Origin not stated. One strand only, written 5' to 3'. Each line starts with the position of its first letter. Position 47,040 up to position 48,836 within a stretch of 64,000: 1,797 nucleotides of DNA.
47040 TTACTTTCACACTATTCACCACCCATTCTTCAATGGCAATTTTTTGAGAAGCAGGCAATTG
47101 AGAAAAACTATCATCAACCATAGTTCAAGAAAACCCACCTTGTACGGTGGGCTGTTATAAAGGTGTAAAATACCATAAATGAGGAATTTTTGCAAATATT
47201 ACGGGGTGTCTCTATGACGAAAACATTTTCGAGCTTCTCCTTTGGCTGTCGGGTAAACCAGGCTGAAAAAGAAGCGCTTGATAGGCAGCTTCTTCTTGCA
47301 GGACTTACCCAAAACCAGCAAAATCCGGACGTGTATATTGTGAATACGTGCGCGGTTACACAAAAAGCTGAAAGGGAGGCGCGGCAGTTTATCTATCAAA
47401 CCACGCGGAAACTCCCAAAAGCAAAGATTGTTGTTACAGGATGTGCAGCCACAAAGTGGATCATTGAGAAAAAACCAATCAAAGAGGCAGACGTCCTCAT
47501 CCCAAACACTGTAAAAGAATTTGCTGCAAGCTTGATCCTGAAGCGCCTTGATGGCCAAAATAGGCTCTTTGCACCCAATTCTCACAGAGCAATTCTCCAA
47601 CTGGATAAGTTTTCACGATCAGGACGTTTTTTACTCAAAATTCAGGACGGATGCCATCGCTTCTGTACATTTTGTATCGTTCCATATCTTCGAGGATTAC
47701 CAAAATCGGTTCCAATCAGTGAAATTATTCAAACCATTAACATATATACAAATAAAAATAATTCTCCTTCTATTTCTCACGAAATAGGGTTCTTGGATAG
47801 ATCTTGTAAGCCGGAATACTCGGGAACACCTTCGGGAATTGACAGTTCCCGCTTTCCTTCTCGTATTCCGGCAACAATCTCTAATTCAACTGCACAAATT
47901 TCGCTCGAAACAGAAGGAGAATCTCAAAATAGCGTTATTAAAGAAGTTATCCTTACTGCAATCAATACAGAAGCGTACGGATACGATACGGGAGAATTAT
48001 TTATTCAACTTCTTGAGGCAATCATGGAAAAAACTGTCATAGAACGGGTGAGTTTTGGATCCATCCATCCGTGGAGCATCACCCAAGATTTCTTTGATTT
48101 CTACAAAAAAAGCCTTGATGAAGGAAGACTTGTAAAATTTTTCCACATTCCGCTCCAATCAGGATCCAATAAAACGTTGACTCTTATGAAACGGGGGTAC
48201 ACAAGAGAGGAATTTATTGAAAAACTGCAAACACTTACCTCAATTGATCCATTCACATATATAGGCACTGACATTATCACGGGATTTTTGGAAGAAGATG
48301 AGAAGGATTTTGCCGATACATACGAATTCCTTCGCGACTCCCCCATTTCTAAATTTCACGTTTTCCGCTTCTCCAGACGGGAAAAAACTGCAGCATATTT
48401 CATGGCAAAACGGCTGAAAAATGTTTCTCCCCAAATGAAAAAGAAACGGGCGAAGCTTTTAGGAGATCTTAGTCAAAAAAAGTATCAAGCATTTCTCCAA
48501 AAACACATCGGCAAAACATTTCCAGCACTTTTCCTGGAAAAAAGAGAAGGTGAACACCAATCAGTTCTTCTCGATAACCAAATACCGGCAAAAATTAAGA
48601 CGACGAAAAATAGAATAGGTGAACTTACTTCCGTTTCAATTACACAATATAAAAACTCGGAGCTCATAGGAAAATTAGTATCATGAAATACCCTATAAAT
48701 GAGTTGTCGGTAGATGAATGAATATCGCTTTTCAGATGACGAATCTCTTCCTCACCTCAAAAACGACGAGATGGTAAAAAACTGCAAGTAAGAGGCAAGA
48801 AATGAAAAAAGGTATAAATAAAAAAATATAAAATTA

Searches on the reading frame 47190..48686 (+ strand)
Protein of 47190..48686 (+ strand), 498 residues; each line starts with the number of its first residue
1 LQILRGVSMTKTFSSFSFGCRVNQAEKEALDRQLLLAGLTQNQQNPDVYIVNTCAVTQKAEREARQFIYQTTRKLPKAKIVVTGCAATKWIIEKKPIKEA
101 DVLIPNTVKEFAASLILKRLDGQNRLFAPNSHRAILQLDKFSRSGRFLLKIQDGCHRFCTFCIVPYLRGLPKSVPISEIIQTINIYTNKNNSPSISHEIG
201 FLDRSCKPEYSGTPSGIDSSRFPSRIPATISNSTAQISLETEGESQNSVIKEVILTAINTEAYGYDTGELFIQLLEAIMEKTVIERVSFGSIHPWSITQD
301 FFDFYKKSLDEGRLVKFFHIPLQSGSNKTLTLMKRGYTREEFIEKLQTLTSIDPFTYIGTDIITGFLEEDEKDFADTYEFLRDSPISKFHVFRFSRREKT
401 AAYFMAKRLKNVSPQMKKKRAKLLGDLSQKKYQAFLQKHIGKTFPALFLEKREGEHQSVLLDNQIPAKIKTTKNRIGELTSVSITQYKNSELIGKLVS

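Call 23: search_protein_families(library=pfam, proteins=[window:47190-48686:+], max_evalue=0.01)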
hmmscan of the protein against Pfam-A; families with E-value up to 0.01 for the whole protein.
window:47190-48686:+ (498 aa): 3 families
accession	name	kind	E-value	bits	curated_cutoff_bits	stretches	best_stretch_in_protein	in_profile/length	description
PF00919.26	UPF0004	-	8.6e-18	64.6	27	1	17-89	6-81/98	Uncharacterized protein family UPF0004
PF04055.27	Radical_SAM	-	1.4e-14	55.1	29.5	2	259-381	54-166/166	Radical SAM superfamily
PF22389.2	Dcr1-like_dsRNA-bd_dom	-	0.00054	20.7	27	1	380-428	32-80/86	Protein Dicer, dsRNA-binding domain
